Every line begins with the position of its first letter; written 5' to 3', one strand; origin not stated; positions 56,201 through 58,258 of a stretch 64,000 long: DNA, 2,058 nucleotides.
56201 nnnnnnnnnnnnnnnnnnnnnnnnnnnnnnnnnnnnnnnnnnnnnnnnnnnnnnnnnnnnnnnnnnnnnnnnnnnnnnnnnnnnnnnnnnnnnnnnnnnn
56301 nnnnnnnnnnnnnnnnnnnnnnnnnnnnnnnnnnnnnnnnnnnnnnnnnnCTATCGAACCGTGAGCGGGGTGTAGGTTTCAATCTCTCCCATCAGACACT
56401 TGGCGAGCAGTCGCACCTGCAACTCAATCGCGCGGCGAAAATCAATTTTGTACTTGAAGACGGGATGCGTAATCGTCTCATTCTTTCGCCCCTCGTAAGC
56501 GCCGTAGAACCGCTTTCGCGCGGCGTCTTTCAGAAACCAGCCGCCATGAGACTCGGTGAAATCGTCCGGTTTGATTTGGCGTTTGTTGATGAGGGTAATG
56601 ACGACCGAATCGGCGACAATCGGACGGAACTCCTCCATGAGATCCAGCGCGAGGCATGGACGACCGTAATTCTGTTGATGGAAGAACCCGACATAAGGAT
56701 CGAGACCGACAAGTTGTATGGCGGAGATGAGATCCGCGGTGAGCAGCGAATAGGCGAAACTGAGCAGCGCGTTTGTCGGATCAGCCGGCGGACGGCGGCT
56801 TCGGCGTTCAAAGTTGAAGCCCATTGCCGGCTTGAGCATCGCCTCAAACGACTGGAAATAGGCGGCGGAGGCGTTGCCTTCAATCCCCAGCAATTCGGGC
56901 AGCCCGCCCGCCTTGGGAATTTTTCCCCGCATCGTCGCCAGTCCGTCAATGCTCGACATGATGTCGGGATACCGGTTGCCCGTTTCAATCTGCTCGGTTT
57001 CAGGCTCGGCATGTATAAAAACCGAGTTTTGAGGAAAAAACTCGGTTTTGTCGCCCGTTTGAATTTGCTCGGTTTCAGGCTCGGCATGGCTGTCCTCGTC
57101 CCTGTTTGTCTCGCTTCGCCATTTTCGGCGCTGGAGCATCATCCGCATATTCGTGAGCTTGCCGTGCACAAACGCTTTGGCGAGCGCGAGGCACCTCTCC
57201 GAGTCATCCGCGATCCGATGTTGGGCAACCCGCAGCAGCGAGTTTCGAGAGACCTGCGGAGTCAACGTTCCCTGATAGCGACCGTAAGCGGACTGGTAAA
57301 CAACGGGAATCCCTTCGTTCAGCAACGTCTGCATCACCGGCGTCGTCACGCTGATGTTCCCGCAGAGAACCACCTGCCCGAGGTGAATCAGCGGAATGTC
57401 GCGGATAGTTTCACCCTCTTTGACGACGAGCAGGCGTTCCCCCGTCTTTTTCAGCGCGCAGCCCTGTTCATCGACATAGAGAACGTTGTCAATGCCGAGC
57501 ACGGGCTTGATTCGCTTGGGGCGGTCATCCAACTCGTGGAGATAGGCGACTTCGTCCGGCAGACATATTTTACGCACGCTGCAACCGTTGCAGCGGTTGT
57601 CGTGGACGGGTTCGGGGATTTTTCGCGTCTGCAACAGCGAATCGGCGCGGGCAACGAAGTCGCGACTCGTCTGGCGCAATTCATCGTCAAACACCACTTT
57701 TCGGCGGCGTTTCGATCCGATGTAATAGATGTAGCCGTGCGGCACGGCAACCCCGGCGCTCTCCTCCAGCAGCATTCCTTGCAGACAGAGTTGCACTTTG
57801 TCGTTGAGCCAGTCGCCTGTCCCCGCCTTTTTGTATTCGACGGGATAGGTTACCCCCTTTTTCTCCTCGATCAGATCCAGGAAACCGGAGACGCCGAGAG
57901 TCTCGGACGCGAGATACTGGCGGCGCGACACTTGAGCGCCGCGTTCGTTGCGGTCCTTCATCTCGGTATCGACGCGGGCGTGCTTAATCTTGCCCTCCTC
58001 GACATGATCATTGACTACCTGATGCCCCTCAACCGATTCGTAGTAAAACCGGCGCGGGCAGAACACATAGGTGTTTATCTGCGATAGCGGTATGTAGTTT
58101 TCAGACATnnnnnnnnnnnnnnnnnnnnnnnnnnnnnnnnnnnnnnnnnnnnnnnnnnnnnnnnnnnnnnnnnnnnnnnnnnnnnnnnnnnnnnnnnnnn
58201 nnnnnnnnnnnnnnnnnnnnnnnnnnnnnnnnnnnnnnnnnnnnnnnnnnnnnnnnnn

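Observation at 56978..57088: Palindromic repeat module inserted in frame inside cas1, flanked by a 36-nt direct duplication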

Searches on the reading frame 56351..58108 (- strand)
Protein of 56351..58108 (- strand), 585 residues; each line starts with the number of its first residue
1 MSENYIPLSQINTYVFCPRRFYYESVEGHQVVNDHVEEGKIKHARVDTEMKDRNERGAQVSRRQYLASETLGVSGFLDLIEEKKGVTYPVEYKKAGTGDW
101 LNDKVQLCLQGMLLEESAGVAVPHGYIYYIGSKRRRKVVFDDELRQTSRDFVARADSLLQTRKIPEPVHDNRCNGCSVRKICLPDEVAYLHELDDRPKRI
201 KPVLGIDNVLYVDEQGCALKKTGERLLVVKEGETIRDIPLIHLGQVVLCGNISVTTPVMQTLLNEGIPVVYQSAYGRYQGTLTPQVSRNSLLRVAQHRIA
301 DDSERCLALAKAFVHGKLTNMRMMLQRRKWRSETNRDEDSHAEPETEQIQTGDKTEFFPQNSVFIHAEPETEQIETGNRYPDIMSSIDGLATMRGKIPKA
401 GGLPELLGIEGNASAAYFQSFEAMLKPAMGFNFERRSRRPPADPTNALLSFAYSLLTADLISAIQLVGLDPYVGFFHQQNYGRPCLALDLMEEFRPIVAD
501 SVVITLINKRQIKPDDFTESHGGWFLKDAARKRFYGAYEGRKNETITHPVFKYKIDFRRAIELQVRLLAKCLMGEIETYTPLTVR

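Call 15: find_homologous_proteins(query=window:56351-58108:-, max_evalue=1e-20)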
Query window:56351-58108:- (585 aa): 7908 proteins with E <= 1e-20 among 8000 candidates; the best 120 are listed.
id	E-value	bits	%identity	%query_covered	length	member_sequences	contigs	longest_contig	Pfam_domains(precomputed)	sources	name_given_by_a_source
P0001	0.0e+0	1265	95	100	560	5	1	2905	PF01930.24,PF12705.14,PF01867.22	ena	-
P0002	0.0e+0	1185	90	100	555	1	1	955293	PF01930.24,PF12705.14,PF01867.22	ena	-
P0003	0.0e+0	1182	89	100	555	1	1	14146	PF01930.24,PF12705.14,PF01867.22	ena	-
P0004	0.0e+0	1172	88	100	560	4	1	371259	PF01930.24,PF12705.14,PF01867.22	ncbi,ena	-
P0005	0.0e+0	1155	88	100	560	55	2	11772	PF01930.24,PF12705.14,PF01867.22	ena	-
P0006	0.0e+0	1119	85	100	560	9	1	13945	PF01930.24,PF12705.14,PF01867.22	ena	-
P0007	0.0e+0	1115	83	100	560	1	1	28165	PF01930.24,PF12705.14,PF01867.22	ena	-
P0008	0.0e+0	1114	83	100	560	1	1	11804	PF01930.24,PF12705.14,PF01867.22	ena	-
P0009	0.0e+0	1111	83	100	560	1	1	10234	PF01930.24,PF12705.14,PF01867.22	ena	-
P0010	0.0e+0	1111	83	100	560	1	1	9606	PF01930.24,PF12705.14,PF01867.22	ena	-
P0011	0.0e+0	1109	83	100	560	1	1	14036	PF01930.24,PF12705.14,PF01867.22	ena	-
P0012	0.0e+0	1107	83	100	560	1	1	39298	PF01930.24,PF12705.14,PF01867.22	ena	-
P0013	0.0e+0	1102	82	100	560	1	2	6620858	PF01930.24,PF12705.14,PF01867.22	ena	-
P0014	0.0e+0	1093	82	100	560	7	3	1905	PF01930.24,PF12705.14,PF01867.22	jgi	jgi:CRISPR-associated protein Cas1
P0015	0.0e+0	1085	81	100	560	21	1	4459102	PF01930.24,PF12705.14,PF01867.22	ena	-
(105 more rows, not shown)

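Call 18: find_encoding_contigs(protein=P0001, flank=10000, max_places=6)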
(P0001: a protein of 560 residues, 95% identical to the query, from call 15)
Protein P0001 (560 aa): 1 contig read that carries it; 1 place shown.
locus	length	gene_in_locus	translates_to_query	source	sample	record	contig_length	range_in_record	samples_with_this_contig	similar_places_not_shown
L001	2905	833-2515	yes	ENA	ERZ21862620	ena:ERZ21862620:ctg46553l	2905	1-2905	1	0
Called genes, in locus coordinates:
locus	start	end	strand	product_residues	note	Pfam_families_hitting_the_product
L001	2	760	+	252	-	?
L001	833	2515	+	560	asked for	PF01930:Cas_Cas4, PF12705:PDDEXK_1 (weak), PF01867:Cas_Cas1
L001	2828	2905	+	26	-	?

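Call 19: find_encoding_contigs(protein=P0002, flank=10000, max_places=3)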
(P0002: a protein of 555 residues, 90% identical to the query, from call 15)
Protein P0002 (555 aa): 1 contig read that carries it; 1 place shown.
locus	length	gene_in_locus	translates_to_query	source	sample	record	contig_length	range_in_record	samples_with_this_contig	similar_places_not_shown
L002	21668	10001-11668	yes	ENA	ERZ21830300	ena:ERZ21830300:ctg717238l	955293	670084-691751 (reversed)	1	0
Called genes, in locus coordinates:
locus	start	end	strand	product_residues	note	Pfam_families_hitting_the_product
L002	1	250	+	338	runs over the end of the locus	PF07885:Ion_trans_2, PF02254:TrkA_N, PF02080:TrkA_C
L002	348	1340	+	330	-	PF08279:HTH_11 (weak), PF13280:WYL, PF25583:WCX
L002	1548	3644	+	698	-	PF00270:DEAD, PF22590:Cas3-like_C_2 (weak)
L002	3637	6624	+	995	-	-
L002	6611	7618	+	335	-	PF18320:Csc2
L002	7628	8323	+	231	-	PF26241:Cas_Csc1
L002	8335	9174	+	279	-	PF19308:CRISPR_Cas6_N, PF10040:CRISPR_Cas6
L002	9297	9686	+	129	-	PF05635:23S_rRNA_IVP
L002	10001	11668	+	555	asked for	PF01930:Cas_Cas4, PF12705:PDDEXK_1 (weak), PF01867:Cas_Cas1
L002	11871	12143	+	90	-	PF09827:CRISPR_Cas2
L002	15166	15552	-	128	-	-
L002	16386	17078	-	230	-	PF13276:HTH_21, PF00665:rve, PF13683:rve_3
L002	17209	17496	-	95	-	PF01527:HTH_Tnp_1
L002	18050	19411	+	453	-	PF14100:DUF6807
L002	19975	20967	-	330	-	PF01479:S4, PF00849:PseudoU_synth_2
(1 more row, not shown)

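Call 20: find_encoding_contigs(protein=window:56351-58108:-, flank=10000, max_places=6)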
Protein window:56351-58108:- (585 aa): no gene with exactly this product is on record in the collection.

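Call 47: search_protein_families(library=pfam, proteins=[window:56351-58108:-], max_evalue=0.001)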
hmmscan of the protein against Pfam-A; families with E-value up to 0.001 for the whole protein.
window:56351-58108:- (585 aa): 3 families
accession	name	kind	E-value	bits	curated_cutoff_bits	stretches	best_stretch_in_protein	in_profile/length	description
PF01867.21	Cas_Cas1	-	6.4e-98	327.8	22.3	2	381-539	126-282/283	CRISPR associated protein Cas1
PF01930.23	Cas_Cas4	-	7.4e-22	78.6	22.7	1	9-183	3-159/160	Domain of unknown function DUF83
PF12705.13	PDDEXK_1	-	2.7e-09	37.8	22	1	59-182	106-246/247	PD-(D/E)XK nuclease superfamily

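Call 48: search_protein_families(library=ncbifam, proteins=[window:56351-58108:-], max_evalue=0.01)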
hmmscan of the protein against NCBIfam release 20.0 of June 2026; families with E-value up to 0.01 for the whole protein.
window:56351-58108:- (585 aa): 11 families
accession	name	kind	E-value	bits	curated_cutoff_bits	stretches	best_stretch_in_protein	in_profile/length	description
NF049935.1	cas4g_cas1g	exception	6.6e-187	622.3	560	2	5-334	1-340/546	CRISPR-associated endonuclease Cas4g/Cas1g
TIGR04093.1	cas1_CYANO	exception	4.3e-111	371.1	385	2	379-585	130-334/334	type I-D CRISPR-associated endonuclease Cas1d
TIGR03640.1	cas1_DVULG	exception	6.8e-97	324.7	385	2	383-582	137-338/340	type I-C CRISPR-associated endonuclease Cas1c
TIGR00287.1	cas1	equivalog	3.7e-90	302.3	71.7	2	379-577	128-324/327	CRISPR-associated endonuclease Cas1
TIGR03641.1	cas1_HMARI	exception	3.5e-62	210.6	304.1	2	387-584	128-322/324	type I-B CRISPR-associated endonuclease Cas1b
TIGR03983.1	cas1_MYXAN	equivalog_domain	5.5e-61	206.4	358.05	2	382-585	141-347/347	type I-MYXAN CRISPR-associated endonuclease Cas1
TIGR00372.1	cas4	equivalog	2.1e-34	118.9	65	1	6-184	1-180/180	CRISPR-associated protein Cas4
TIGR04329.1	cas1_PREFRAN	exception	1.9e-28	99.5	300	2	403-538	153-281/317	type V CRISPR-associated endonuclease Cas1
TIGR03639.1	cas1_NMENI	exception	1.7e-20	73.5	120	2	409-509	146-234/278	type II CRISPR-associated endonuclease Cas1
TIGR03638.1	cas1_ECOLI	exception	1.1e-08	34.6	215.6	1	402-480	129-207/269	type I-E CRISPR-associated endonuclease Cas1e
TIGR03491.1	TIGR03491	subfamily_domain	0.0048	15.9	97.45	1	104-182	127-204/462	TM0106 family RecB-like putative nuclease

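Call 49: search_solved_structures(query=window:56351-58108:-, max_evalue=0.001, show_alignments=1)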
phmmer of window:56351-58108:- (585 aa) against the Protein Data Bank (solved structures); distinct sequences matched with E-value up to 0.001: 16.
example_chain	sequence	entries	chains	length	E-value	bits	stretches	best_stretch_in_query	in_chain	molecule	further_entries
7mi4_A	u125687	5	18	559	1.7e-108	367.1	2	399-581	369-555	CRISPR-associated exonuclease Cas4/endonuclease Cas1 fusion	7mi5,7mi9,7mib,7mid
7cr6_A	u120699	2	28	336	5e-67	230.2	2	388-585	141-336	CRISPR-associated endonuclease Cas1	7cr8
8d3p_A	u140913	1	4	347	2.4e-53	185.1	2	390-582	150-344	CRISPR-associated endonuclease Cas1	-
8d3l_A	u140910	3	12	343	2.6e-53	184.9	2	390-582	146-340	CRISPR-associated endonuclease Cas1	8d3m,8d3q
4xtk_A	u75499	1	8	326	5.3e-37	131.1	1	388-575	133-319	CRISPR-associated endonuclease Cas1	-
2yzs_A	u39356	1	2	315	2.9e-36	128.7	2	392-583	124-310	Putative uncharacterized protein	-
7ei1_A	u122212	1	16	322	2.2e-32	115.8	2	400-583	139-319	CRISPR-associated endonuclease Cas1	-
4n06_A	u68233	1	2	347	3e-32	115.4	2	404-535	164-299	CRISPR-associated endonuclease Cas1 1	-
4wj0_A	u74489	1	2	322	9.4e-30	107.1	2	400-583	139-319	CRISPR-associated endonuclease Cas1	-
7kft_D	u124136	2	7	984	4.8e-27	98.2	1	384-538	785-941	Cas6-RT-Cas1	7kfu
6opm_A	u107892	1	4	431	1.3e-20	77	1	378-572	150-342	CRISPR-associated endonuclease Cas1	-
8d3l_I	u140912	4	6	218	1.4e-14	57.1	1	3-185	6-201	CRISPR-associated exonuclease Cas4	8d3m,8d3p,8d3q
5xvn_A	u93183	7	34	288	0.00011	24.4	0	439-503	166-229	CRISPR-associated endonuclease Cas1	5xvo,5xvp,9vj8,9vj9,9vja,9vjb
9h1h_B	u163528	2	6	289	0.00014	24.1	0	439-503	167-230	CRISPR-associated endonuclease Cas1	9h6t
9hp8_F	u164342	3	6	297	0.00015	23.9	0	439-503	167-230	CRISPR-associated endonuclease Cas1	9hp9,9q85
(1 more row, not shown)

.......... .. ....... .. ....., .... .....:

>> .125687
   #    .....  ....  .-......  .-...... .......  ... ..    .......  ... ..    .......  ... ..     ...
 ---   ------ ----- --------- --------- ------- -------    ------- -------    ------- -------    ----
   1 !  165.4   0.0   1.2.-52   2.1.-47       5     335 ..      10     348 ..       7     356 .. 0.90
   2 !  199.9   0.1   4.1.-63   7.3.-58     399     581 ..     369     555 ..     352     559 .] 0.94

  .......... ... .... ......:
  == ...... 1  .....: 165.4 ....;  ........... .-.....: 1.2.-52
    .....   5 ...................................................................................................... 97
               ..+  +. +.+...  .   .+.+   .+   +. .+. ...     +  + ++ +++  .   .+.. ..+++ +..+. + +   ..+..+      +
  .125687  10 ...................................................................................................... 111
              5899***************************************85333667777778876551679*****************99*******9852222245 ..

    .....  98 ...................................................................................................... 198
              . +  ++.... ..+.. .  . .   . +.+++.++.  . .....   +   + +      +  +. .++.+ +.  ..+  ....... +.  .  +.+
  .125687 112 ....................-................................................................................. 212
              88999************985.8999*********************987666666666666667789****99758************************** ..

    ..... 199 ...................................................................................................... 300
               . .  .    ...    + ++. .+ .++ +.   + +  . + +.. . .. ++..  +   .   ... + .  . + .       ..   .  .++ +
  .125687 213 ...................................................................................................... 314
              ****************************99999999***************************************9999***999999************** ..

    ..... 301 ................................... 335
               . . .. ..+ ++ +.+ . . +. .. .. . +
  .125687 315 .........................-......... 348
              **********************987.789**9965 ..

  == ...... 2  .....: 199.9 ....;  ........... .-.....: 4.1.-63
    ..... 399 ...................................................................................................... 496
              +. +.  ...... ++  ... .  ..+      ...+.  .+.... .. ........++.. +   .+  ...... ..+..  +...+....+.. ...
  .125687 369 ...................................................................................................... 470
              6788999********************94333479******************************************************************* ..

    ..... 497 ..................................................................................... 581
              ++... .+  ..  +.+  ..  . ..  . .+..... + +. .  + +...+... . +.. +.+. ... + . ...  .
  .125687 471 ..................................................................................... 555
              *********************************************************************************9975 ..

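Call 54: find_encoding_contigs(protein=P0007, flank=6000, max_places=2)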
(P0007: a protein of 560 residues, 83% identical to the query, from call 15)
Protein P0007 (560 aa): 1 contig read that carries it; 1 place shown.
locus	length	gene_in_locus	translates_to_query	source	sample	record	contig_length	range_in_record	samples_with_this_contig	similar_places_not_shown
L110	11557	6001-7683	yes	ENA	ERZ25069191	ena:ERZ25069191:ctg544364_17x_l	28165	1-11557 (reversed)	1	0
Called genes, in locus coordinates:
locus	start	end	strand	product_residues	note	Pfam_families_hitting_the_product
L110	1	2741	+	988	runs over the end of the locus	-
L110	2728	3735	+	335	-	PF18320:Csc2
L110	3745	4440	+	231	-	PF26241:Cas_Csc1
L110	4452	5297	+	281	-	PF19308:CRISPR_Cas6_N, PF10040:CRISPR_Cas6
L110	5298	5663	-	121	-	PF01381:HTH_3 (weak), PF13560:HTH_31 (weak)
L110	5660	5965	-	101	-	PF05016:ParE_toxin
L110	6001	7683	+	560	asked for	PF01930:Cas_Cas4, PF12705:PDDEXK_1 (faint), PF01867:Cas_Cas1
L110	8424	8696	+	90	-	PF09827:CRISPR_Cas2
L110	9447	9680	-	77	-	-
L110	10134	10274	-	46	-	-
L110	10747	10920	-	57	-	-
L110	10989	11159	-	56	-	-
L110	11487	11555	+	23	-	?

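Call 55: find_encoding_contigs(protein=P0004, flank=6000, max_places=2)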
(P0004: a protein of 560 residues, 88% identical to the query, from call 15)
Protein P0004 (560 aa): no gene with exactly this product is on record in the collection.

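Call 56: find_encoding_contigs(protein=P0006, flank=6000, max_places=2)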
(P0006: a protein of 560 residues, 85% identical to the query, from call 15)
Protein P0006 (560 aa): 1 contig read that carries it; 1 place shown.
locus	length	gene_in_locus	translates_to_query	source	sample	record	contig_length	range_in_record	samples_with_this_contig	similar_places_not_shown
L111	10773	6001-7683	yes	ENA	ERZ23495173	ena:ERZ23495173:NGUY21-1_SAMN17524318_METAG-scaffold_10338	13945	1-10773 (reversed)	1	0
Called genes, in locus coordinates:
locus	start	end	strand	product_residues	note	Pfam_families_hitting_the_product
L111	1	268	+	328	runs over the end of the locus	-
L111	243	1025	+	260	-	-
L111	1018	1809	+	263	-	-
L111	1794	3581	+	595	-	PF00270:DEAD, PF04851:ResIII (weak), PF00271:Helicase_C, PF22590:Cas3-like_C_2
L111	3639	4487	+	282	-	PF19308:CRISPR_Cas6_N, PF10040:CRISPR_Cas6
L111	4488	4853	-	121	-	PF12844:HTH_19 (faint), PF01381:HTH_3, PF13560:HTH_31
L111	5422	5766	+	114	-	PF05635:23S_rRNA_IVP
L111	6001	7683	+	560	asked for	PF01930:Cas_Cas4, PF12705:PDDEXK_1 (faint), PF01867:Cas_Cas1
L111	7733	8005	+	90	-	PF09827:CRISPR_Cas2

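Call 69: predict_structure(alignment_id=A3)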
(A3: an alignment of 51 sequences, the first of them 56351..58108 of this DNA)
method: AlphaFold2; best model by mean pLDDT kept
length: 585 residues; sequences in the alignment: 51
mean_pLDDT: 48.0   pTM: 0.28
mean pLDDT of the five models: 48.0, 47.9, 45.9, 44.0, 36.6
residues with pLDDT >= 90: 9; 70-90: 92; 50-70: 159; < 50: 325
segments of 3 or more residues with pLDDT < 50: 1-55, 162-207, 272-300, 330-380, 423-507, 521-526, 541-576, 578-585
pLDDT, mean of each block of 10 residues (from residue 1): 26 23 23 22 26 48 57 58 77 62 80 83 81 75 88 62 35 27 26 27 41 73 78 78 61 64 57 41 32 39 59 57 59 40 28 25 25 34 74 84 59 58 43 33 35 33 30 24 25 31 49 60 46 55 32 35 44 47 35
secondary structure, 60 per line:
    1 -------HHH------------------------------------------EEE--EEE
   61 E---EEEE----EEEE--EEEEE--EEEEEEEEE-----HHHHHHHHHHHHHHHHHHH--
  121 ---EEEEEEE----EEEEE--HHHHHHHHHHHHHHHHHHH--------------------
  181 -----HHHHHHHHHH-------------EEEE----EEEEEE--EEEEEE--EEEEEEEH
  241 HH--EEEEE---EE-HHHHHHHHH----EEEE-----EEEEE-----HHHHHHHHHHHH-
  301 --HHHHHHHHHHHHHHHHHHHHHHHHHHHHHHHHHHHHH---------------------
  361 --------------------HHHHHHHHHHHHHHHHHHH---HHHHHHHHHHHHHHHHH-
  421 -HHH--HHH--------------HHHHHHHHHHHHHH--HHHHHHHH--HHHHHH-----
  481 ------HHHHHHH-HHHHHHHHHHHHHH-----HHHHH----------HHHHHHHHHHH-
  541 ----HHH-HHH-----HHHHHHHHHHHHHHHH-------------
elements in order: E53-55 E58-61 E65-68 E73-76 E79-83 E86-94 H100-118 E124-130 E135-139 H142-160 H186-195 E209-212 E217-222 E225-230 E233-239 E245-249 H256-264 E269-272 E278-282 H288-299 H303-339 H381-399 H403-419 H444-457 H460-467 H470-475 H487-493 H495-508 H514-518 H529-539 H557-572

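Call 75: list_cluster_members(proteins=[P0001, P0002, P0003])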
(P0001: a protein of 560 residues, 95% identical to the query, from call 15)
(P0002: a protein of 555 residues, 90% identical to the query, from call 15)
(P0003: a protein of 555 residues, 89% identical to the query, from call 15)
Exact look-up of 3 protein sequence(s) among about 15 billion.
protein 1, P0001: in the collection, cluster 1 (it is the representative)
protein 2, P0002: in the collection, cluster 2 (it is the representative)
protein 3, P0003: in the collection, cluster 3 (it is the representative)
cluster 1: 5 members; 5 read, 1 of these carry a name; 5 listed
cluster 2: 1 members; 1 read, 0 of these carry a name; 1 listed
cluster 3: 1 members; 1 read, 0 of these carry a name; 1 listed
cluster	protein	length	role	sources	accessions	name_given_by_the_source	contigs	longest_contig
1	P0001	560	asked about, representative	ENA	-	-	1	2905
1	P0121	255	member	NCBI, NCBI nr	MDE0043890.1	MAG: CRISPR-associated protein Cas4, partial [Candidatus Poribacteria bacterium] | CRISPR-associated protein Cas4 [Candidatus Poribacteria bacterium]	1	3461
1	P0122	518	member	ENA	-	-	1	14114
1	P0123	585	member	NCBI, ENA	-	-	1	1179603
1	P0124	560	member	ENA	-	-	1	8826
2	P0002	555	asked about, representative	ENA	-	-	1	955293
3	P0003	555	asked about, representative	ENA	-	-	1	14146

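Call 77: find_encoding_contigs(protein=P0123, flank=10000, max_places=4)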
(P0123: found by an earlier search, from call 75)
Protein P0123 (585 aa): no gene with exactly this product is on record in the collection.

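Call 78: find_encoding_contigs(protein=P0124, flank=6000, max_places=3)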
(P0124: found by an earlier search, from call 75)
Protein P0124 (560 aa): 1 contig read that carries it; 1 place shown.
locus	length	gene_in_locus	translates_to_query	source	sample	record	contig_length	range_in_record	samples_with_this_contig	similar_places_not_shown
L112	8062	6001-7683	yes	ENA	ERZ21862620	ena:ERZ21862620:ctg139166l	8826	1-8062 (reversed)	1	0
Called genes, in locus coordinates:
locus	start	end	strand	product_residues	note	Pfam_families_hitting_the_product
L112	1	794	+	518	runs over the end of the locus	?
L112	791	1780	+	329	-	PF18320:Csc2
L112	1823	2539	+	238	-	PF26241:Cas_Csc1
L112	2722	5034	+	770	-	PF04851:ResIII, PF00270:DEAD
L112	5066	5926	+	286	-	PF19308:CRISPR_Cas6_N, PF10040:CRISPR_Cas6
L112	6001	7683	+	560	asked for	PF01930:Cas_Cas4, PF12705:PDDEXK_1 (weak), PF01867:Cas_Cas1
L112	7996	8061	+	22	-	?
